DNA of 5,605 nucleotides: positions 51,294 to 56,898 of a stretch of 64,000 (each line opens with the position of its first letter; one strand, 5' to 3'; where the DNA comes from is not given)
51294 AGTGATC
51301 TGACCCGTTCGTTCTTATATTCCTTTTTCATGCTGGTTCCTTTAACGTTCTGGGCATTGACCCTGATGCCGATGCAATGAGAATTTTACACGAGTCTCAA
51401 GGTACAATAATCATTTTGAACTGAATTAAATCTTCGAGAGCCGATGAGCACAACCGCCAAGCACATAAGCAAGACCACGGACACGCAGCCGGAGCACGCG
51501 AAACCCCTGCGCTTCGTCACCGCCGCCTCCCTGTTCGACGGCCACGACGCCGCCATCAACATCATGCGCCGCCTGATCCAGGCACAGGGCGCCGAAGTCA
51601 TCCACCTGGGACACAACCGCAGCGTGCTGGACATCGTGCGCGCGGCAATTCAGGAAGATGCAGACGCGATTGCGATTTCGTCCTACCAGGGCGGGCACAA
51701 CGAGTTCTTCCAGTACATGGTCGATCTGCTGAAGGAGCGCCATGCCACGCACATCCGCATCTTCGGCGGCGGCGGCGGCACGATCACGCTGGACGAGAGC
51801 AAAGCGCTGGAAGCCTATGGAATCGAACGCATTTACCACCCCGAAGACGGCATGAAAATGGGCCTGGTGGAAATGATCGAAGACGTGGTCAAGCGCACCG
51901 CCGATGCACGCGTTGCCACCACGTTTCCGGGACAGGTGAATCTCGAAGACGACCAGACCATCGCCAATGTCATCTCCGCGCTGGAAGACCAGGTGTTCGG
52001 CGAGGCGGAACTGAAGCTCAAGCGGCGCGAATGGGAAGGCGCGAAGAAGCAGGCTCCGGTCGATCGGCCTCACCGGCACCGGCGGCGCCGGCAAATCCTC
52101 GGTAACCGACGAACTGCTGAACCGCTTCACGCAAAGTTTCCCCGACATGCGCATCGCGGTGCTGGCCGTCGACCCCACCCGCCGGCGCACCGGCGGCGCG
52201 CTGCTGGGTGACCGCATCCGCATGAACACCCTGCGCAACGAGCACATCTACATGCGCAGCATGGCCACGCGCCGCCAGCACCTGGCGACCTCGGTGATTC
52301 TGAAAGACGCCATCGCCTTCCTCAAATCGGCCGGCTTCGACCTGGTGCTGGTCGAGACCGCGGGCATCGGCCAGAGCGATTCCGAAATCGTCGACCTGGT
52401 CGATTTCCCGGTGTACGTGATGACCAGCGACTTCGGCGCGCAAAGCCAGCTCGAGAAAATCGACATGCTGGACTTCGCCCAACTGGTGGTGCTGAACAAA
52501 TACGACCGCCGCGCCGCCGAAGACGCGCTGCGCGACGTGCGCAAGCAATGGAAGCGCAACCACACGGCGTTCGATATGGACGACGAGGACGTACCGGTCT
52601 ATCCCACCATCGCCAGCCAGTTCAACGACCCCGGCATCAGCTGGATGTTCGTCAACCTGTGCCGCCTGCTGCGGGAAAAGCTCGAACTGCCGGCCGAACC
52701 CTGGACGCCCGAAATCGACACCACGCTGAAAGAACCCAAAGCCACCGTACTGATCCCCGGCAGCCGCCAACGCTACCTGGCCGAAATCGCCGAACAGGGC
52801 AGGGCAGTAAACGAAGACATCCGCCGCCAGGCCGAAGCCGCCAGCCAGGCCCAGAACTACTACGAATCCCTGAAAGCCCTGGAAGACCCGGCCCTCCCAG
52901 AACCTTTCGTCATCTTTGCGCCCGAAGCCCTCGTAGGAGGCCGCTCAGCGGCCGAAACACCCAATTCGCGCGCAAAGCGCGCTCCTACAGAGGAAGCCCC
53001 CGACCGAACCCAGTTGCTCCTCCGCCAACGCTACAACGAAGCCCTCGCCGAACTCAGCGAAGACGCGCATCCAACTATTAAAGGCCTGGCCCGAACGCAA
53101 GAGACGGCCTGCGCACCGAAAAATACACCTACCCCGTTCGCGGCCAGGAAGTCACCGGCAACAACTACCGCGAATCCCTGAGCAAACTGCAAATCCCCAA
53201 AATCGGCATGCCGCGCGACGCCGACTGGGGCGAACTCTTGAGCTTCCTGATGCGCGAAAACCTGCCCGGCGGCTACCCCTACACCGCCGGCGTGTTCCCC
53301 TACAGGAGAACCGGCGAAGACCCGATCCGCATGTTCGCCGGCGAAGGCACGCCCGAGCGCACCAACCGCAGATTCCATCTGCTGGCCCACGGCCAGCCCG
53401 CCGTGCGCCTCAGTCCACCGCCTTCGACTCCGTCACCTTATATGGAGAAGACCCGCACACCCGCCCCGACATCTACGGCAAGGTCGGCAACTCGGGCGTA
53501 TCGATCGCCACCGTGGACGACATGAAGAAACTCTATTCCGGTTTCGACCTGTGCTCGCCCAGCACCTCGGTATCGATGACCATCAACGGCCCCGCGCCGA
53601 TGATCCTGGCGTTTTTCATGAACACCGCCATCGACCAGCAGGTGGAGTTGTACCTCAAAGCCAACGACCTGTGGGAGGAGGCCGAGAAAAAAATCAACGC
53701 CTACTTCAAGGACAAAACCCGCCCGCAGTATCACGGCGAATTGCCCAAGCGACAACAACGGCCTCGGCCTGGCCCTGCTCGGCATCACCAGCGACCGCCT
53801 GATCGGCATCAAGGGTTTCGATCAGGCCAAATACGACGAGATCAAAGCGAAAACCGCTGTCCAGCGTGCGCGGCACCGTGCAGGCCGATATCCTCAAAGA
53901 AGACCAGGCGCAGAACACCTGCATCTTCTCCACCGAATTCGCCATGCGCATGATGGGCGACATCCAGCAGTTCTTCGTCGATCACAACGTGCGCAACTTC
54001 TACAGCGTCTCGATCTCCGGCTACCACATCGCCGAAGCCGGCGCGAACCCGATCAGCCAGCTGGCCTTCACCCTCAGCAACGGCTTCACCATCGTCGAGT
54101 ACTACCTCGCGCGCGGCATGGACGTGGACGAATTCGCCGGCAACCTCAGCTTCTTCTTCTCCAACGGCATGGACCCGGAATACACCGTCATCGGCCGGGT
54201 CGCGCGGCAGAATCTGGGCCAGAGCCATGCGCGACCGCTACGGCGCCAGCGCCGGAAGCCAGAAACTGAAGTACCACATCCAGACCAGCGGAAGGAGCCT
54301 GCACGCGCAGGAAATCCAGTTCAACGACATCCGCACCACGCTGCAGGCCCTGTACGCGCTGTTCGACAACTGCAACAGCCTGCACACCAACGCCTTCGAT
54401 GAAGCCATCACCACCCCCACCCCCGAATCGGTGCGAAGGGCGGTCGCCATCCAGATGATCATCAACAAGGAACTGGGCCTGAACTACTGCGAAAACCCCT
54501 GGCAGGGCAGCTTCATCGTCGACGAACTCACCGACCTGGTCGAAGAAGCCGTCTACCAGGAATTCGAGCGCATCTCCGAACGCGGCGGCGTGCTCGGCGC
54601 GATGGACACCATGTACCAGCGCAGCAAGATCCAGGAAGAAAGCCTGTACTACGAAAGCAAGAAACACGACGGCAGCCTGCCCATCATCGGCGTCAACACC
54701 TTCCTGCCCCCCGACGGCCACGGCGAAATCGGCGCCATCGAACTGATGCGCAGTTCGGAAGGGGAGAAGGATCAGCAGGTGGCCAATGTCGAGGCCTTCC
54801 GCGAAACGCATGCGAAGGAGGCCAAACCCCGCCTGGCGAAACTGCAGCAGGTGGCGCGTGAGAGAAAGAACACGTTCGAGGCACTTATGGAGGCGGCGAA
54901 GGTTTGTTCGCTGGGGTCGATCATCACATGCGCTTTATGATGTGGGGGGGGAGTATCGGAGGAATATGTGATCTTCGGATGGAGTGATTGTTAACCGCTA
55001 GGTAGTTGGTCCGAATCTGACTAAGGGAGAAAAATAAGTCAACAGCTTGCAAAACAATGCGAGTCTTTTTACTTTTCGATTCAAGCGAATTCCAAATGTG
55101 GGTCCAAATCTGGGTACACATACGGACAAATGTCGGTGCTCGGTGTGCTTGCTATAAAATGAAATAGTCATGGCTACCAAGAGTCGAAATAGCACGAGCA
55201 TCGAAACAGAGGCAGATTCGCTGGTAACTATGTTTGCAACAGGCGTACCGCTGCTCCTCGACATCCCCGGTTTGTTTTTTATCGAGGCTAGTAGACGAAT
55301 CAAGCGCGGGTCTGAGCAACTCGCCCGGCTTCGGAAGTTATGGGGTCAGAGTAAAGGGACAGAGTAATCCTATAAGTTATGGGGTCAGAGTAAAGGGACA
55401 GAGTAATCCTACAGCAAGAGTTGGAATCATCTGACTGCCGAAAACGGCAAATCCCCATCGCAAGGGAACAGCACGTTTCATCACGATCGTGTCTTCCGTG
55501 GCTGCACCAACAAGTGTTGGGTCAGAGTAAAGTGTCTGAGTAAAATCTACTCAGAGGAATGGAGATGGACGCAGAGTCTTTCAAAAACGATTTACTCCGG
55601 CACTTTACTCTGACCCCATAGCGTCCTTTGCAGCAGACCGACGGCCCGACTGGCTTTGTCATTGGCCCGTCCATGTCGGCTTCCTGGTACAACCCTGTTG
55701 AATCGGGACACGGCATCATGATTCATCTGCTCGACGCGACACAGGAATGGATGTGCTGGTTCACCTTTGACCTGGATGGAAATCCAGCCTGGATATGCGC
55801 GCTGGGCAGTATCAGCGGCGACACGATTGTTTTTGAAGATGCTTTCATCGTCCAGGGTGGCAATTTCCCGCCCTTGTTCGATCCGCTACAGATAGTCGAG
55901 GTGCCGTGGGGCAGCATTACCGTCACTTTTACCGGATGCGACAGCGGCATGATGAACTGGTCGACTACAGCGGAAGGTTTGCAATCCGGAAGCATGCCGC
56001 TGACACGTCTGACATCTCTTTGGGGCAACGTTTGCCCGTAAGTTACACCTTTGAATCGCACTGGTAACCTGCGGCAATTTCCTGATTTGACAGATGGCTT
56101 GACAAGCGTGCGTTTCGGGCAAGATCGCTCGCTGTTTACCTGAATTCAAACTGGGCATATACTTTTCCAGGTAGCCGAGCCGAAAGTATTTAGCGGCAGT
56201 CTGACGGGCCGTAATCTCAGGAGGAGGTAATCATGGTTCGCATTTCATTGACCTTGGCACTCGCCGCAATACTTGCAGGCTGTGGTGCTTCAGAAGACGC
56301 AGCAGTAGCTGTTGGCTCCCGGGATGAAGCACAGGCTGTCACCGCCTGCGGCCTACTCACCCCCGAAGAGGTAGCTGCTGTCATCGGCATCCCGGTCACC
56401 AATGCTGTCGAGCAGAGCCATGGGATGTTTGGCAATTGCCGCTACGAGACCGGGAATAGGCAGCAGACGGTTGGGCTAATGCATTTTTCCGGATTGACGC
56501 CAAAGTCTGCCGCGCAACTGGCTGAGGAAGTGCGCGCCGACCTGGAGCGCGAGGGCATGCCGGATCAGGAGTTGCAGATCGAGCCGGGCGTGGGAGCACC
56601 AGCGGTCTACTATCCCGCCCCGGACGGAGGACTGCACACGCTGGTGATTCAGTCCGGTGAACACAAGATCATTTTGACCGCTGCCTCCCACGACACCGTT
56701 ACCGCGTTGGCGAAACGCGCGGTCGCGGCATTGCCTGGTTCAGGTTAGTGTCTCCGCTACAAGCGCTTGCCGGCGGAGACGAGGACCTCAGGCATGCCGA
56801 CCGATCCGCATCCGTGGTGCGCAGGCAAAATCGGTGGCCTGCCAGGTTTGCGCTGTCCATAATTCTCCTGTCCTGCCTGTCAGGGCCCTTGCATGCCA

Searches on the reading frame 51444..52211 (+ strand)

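Call 49: search_protein_families(library=pfam, proteins=[window:51444-52211:+], max_evalue=0.001)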
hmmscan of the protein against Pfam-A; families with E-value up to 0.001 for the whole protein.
window:51444-52211:+ (255 aa): 1 family
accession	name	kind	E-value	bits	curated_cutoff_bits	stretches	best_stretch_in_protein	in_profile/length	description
PF02310.24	B12-binding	-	9.3e-17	61.4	32.1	1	23-124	2-101/121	B12 binding domain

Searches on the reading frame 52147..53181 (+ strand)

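Call 49: search_protein_families(library=pfam, proteins=[window:52147-53181:+], max_evalue=0.001)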
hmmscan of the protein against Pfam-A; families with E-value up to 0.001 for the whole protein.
window:52147-53181:+ (344 aa): 2 families
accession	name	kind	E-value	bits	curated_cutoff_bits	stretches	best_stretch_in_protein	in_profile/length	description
PF03308.22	MeaB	-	8.6e-33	113.9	23.1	1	2-138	63-202/273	Methylmalonyl Co-A mutase-associated GTPase MeaB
PF02492.25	cobW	-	0.00042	20.4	20.7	1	58-137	77-171/180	CobW/HypB/UreG, nucleotide-binding domain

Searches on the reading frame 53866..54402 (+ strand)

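Call 49: search_protein_families(library=pfam, proteins=[window:53866-54402:+], max_evalue=0.001)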
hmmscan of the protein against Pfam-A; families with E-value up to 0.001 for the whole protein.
window:53866-54402:+ (178 aa): 1 family
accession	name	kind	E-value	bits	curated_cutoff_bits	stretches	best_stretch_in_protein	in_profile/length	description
PF01642.28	MM_CoA_mutase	-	7.8e-30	104.3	22.1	1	1-108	155-261/512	Methylmalonyl-CoA mutase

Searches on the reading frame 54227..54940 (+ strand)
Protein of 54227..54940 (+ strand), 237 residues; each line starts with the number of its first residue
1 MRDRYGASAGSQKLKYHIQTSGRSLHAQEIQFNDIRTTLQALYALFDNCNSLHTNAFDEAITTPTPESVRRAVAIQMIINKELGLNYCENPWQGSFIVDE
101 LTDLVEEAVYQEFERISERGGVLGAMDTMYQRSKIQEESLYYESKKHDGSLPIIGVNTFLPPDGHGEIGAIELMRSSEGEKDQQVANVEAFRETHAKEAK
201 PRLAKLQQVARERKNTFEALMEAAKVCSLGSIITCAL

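Call 49: search_protein_families(library=pfam, proteins=[window:54227-54940:+], max_evalue=0.001)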
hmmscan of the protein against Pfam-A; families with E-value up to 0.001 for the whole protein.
window:54227-54940:+ (237 aa): 1 family
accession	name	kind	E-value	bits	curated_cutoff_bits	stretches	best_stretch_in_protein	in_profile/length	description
PF01642.28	MM_CoA_mutase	-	2.1e-52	178.8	22.1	1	1-233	275-504/512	Methylmalonyl-CoA mutase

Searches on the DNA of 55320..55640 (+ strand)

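Call 28: search_dna_similar(query=window:55320-55640:+, collection=plasmids, mode=distant, max_evalue=0.01)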
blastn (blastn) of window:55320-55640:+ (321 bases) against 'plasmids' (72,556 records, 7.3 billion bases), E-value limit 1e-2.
No match.

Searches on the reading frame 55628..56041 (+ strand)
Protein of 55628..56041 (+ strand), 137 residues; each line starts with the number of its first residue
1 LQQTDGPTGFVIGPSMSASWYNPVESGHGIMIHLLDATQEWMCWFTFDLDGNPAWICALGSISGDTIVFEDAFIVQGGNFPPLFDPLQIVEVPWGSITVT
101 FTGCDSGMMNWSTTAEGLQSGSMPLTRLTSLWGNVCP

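Call 10: search_protein_families(library=pfam, proteins=[window:55628-56041:+], max_evalue=0.1)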
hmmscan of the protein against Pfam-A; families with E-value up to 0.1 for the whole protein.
window:55628-56041:+ (137 aa): 1 family
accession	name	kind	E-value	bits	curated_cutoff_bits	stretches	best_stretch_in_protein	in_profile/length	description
PF20694.2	TRADD-like_N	-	0.043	14.1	23.7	1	87-107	22-42/69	TRADD-like N-terminal domain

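Call 11: search_protein_families(library=ncbifam, proteins=[window:55628-56041:+], max_evalue=0.1)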
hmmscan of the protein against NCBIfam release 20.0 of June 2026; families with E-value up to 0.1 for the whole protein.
window:55628-56041:+ (137 aa): 0 families

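Call 13: list_cluster_members(proteins=[window:55628-56041:+, window:56233-56748:+, window:56748-58898:+, window:58956-59615:+, window:59942-60958:+])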
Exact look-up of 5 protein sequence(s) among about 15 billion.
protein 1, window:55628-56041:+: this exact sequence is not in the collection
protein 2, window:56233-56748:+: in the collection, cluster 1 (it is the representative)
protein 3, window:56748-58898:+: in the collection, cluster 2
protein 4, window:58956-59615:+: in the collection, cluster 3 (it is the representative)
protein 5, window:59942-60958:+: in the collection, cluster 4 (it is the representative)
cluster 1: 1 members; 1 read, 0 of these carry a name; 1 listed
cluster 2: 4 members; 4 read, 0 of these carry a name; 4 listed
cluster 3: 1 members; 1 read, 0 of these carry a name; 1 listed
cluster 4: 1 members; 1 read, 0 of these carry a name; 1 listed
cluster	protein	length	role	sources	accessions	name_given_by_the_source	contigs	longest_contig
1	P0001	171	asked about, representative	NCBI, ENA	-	-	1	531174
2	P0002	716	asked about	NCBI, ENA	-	-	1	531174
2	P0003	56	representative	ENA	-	-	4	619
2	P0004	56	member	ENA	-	-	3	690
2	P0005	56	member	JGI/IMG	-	-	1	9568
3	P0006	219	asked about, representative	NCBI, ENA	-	-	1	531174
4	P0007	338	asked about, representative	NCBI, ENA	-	-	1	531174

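Call 41: find_homologous_proteins(query=window:55628-56041:+)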
Query window:55628-56041:+ (137 aa): 14 proteins with E <= 0.001 among 17 candidates.
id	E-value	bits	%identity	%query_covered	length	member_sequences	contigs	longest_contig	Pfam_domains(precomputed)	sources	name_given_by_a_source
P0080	3.1e-68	246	100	78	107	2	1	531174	-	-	-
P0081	4.0e-67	243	77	100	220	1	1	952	-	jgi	jgi:hypothetical protein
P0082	1.0e-58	215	68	99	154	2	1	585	-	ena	-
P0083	1.4e-58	215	67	99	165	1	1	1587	-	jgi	jgi:hypothetical protein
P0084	2.6e-55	204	70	93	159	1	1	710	-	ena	-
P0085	9.9e-54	199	66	91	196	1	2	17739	-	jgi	jgi:hypothetical protein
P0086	1.3e-51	192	63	92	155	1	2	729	-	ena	-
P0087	1.6e-51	192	72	84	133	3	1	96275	-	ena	-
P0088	1.3e-50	189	59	100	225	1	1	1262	-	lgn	-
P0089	1.6e-46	176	70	78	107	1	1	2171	-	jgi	jgi:hypothetical protein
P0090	8.2e-46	173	67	78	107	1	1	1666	-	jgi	jgi:hypothetical protein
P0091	1.3e-37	147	63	77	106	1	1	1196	-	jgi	jgi:hypothetical protein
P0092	1.7e-33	133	85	52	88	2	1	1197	-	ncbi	-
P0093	3.3e-14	71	63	36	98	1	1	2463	-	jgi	jgi:hypothetical protein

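Call 59: find_encoding_contigs(protein=P0087, flank=7000, max_places=1)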
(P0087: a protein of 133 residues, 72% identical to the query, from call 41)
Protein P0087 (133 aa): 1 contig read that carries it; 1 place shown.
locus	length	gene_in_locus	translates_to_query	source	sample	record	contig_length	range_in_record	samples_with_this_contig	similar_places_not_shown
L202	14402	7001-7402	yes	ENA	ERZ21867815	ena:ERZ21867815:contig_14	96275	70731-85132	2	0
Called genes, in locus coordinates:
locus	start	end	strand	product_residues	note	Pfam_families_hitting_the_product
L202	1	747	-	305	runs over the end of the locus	PF04389:Peptidase_M28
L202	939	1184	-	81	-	-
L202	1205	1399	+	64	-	-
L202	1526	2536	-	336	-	PF13098:Thioredoxin_2 (weak)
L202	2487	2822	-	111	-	PF03190:Thioredox_DsbH (weak), PF13899:Thioredoxin_7, PF13098:Thioredoxin_2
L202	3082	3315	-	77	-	-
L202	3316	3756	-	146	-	PF00107:ADH_zinc_N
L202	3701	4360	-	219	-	PF08240:ADH_N, PF01262:AlaDh_PNT_C (weak), PF00107:ADH_zinc_N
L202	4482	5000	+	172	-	PF03576:Peptidase_S58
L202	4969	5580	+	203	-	PF03576:Peptidase_S58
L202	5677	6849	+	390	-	PF00756:Esterase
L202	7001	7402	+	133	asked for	-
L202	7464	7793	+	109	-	-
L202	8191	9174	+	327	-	-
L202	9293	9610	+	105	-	PF10082:BBP2_2 (weak)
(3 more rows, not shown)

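Call 70: search_protein_families(library=padloc, proteins=[window:55628-56041:+], max_evalue=0.01)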
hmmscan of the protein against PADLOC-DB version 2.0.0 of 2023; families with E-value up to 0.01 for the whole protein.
window:55628-56041:+ (137 aa): 0 families

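Call 71: search_protein_families(library=phrogs, proteins=[window:55628-56041:+], max_evalue=0.01)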
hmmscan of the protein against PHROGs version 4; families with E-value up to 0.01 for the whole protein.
window:55628-56041:+ (137 aa): 0 families

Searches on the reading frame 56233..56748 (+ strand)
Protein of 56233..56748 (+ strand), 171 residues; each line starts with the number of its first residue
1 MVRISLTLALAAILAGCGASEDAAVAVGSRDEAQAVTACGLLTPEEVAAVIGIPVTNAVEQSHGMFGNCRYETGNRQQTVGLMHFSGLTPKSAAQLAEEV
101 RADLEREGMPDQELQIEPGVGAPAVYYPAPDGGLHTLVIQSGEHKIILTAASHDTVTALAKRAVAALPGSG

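Call 10: search_protein_families(library=pfam, proteins=[window:56233-56748:+], max_evalue=0.1)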
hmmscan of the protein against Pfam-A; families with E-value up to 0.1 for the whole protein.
window:56233-56748:+ (171 aa): 2 families
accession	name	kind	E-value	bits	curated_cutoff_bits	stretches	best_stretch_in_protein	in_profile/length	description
PF12079.13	DUF3558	-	0.0043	17.5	34.1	1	14-132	3-127/173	Protein of unknown function (DUF3558)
PF09476.15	Pilus_CpaD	-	0.053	13.7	31.1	0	8-118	2-114/200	Pilus biogenesis CpaD protein (pilus_cpaD)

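Call 11: search_protein_families(library=ncbifam, proteins=[window:56233-56748:+], max_evalue=0.1)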
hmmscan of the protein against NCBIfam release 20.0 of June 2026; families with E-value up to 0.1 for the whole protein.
window:56233-56748:+ (171 aa): 2 families
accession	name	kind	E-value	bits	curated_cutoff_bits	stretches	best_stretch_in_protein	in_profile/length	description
NF041406.1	XopAK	subfamily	0.0091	15.5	150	1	72-116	72-114/173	XopAK family type III secretion system effector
TIGR02522.1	pilus_cpaD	subfamily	0.011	15.5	94.45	0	6-113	3-107/198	CpaD family pilus assembly lipoprotein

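Call 70: search_protein_families(library=padloc, proteins=[window:56233-56748:+], max_evalue=0.01)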
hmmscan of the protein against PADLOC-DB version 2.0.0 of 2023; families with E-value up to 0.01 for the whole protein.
window:56233-56748:+ (171 aa): 0 families

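Call 71: search_protein_families(library=phrogs, proteins=[window:56233-56748:+], max_evalue=0.01)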
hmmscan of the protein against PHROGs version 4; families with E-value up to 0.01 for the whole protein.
window:56233-56748:+ (171 aa): 0 families
